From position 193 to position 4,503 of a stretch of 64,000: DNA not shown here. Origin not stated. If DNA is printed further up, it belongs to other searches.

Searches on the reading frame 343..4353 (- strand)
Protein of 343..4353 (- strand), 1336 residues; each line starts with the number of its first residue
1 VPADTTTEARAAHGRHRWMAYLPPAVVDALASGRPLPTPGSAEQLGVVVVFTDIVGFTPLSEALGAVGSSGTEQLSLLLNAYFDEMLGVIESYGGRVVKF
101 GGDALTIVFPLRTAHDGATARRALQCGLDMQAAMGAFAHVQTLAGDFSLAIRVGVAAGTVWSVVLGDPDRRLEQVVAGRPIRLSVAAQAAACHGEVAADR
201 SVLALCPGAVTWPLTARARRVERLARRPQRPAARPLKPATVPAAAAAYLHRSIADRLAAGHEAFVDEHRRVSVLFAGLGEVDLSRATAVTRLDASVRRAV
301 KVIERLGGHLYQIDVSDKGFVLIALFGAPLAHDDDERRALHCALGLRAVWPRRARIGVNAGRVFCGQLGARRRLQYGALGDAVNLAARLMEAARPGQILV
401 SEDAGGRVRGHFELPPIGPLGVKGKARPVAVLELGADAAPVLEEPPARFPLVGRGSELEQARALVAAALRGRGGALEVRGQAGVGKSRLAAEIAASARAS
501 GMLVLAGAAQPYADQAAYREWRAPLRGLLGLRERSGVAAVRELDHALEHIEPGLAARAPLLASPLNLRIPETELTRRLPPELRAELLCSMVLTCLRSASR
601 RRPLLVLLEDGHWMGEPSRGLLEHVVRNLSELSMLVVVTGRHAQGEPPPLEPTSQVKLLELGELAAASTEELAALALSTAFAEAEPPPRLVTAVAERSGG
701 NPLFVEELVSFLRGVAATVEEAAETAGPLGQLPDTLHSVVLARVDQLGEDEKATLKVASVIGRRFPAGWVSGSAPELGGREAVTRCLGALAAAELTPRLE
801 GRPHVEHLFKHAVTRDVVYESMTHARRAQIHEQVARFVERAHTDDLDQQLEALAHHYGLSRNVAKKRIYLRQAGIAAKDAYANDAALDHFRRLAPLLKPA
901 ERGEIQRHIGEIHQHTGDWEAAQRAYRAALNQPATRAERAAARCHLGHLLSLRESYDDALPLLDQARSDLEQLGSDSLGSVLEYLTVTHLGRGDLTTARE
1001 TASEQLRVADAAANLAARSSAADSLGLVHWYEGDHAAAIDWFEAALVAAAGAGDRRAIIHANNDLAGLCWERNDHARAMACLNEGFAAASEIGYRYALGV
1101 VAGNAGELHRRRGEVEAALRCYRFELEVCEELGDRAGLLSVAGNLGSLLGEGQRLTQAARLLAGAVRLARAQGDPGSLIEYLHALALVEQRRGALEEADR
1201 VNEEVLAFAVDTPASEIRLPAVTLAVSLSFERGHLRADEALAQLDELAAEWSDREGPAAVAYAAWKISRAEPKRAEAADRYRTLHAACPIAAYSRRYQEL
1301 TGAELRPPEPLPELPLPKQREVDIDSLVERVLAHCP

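Call 18: search_protein_families(library=pfam, proteins=[window:343-4353:-], max_evalue=0.01)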
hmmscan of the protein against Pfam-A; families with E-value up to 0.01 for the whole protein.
window:343-4353:- (1336 aa): 9 families
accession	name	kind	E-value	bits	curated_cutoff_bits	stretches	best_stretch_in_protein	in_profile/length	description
PF00211.25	Guanylate_cyc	-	6.5e-22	78.5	21.9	2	47-169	9-120/183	Adenylate and Guanylate cyclase catalytic domain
PF13191.12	AAA_16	-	2.8e-18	67.4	32.6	1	450-637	1-167/167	AAA ATPase domain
PF13424.12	TPR_12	-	2.3e-17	63.4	30.1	4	1022-1089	6-75/77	Tetratricopeptide repeat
PF00515.34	TPR_1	-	2.1e-07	30.9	27.8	0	1025-1046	7-28/34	Tetratricopeptide repeat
PF13176.12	TPR_7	-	1.1e-06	28.7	27.9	0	1104-1136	4-36/36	Tetratricopeptide repeat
PF07719.23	TPR_2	-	1.1e-05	25.6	27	0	905-931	3-29/34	Tetratricopeptide repeat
PF13374.12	TPR_10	-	2.1e-05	24.8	27.5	0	1180-1208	3-31/42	Tetratricopeptide repeat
PF13181.12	TPR_8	-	5.6e-05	23.4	25.7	0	1025-1046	7-28/34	Tetratricopeptide repeat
PF07201.16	HrpJ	-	0.0029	18.4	25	1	805-959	6-148/166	HrpJ-like domain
